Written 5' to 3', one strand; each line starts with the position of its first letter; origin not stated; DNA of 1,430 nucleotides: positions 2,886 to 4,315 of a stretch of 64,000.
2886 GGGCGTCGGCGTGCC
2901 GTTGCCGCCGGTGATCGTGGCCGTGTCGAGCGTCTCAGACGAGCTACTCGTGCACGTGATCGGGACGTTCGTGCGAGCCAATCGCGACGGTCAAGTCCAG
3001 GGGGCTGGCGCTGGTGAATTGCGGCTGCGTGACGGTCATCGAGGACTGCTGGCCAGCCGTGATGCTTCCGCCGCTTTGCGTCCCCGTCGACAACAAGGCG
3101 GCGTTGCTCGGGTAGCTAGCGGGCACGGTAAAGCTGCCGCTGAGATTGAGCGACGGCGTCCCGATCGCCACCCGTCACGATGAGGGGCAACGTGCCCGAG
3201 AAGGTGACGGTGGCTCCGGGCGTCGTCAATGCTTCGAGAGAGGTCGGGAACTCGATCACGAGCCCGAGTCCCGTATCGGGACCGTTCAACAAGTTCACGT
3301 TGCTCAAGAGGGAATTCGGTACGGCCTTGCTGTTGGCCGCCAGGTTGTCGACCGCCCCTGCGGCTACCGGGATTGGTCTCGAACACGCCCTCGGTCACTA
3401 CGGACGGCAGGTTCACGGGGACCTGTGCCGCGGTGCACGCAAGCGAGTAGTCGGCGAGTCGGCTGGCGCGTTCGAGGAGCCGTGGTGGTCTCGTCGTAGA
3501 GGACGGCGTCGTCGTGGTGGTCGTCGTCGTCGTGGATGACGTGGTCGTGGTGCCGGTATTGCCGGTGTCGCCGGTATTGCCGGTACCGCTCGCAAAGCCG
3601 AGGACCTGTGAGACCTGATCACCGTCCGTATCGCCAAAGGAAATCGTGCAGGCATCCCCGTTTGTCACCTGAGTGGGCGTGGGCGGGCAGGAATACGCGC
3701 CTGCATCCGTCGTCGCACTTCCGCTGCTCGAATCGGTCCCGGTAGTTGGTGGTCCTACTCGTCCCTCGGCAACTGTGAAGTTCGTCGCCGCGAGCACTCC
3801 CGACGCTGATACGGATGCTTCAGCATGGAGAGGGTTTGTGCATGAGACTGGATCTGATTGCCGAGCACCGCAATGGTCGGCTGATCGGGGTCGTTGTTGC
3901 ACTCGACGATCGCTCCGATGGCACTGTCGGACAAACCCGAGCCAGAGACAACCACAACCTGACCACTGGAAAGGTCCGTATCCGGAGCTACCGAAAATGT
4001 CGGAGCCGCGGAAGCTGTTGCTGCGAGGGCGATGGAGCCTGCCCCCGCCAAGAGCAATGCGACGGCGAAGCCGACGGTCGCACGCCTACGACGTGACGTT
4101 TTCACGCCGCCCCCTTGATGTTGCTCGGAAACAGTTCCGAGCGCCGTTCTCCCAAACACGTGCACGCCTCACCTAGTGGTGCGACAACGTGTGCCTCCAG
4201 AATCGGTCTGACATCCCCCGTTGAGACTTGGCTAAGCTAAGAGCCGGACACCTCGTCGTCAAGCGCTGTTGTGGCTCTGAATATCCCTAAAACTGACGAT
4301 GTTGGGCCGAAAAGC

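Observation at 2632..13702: Csc/WxL-type surface-complex locus with LAXTG substrate, class E sortase and LuxR regulator in a high-GC actinobacterial genome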

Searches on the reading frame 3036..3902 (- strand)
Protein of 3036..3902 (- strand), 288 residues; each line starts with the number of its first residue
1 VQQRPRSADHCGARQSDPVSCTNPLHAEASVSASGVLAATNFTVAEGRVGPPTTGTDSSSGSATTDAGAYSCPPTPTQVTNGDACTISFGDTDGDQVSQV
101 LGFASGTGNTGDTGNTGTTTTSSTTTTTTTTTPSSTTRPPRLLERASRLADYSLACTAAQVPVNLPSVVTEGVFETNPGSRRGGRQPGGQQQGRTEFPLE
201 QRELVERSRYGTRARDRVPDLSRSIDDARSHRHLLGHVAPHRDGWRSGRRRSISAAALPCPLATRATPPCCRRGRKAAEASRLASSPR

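Call 4: search_protein_families(library=pfam, proteins=[window:3036-3902:-], max_evalue=0.1)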
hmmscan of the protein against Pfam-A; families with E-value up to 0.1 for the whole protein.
window:3036-3902:- (288 aa): 0 families

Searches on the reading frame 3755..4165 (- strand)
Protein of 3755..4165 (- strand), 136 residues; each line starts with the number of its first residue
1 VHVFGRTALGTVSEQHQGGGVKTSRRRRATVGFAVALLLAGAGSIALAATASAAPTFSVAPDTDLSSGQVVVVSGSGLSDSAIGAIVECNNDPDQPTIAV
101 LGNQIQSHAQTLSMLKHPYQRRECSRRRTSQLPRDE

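Call 4: search_protein_families(library=pfam, proteins=[window:3755-4165:-], max_evalue=0.1)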
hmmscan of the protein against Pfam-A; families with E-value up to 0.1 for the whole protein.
window:3755-4165:- (136 aa): 2 families
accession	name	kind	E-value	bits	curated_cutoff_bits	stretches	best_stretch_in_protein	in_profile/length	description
PF00960.24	Neocarzinostat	-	4.7e-06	27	25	1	58-95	2-39/110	Neocarzinostatin family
PF02102.21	Peptidase_M35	-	0.084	12.2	27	1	44-132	99-189/352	Deuterolysin metalloprotease (M35) family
